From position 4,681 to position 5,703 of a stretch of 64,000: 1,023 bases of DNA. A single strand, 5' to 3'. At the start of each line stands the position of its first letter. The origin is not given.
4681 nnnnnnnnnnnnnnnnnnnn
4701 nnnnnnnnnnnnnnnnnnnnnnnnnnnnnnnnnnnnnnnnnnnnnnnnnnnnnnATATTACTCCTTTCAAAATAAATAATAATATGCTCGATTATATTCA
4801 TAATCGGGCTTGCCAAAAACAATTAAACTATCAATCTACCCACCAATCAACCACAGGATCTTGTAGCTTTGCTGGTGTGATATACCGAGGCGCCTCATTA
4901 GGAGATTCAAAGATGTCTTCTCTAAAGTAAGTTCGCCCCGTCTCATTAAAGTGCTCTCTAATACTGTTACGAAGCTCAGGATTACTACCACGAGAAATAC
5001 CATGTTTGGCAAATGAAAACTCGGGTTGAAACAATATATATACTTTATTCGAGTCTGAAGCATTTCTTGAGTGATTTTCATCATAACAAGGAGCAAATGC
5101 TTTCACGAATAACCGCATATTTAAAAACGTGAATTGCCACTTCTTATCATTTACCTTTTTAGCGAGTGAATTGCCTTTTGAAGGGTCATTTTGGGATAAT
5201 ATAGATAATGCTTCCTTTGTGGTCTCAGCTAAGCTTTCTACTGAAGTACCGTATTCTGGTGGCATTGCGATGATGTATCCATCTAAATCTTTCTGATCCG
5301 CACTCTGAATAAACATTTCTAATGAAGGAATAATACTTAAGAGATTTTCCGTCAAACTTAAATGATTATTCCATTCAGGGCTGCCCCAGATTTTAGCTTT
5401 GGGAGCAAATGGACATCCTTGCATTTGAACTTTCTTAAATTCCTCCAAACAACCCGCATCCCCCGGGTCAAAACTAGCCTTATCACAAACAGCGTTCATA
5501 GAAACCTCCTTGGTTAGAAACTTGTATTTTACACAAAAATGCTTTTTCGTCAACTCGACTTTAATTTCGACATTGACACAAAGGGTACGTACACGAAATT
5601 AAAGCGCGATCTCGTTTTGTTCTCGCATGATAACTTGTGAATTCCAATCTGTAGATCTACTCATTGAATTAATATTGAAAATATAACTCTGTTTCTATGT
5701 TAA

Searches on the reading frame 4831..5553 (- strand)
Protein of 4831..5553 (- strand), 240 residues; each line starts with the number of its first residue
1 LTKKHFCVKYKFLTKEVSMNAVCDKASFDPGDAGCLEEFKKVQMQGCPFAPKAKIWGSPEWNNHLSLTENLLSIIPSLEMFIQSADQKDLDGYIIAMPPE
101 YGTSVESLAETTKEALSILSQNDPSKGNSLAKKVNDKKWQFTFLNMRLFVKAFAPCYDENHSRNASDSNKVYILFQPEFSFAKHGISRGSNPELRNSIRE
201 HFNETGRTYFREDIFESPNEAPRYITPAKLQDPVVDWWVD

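Call 5: search_protein_families(library=pfam, proteins=[window:4831-5553:-], max_evalue=0.01)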
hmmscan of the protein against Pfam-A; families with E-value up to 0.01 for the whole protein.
window:4831-5553:- (240 aa): 1 family
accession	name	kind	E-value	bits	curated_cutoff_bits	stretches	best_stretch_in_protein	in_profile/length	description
PF08892.16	YqcI_YcgG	-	1.5e-11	44.9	27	1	66-225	33-197/211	YqcI/YcgG family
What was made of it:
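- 4831..5553 (-): YqcI/YcgG-family protein (family of heme-dependent guanidine N-hydroxylases), first gene of the divergent operon. Pfam YqcI_YcgG E 1.5e-11, 44.9 bits against a cut-off of 27 (call 5).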

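Call 6: search_protein_families(library=ncbifam, proteins=[window:4831-5553:-], max_evalue=0.01)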
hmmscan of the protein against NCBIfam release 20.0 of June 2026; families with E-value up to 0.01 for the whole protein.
window:4831-5553:- (240 aa): 0 families

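Call 24: search_solved_structures(query=window:4831-5553:-, max_evalue=1)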
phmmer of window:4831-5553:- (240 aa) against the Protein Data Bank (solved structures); distinct sequences matched with E-value up to 1: 0.
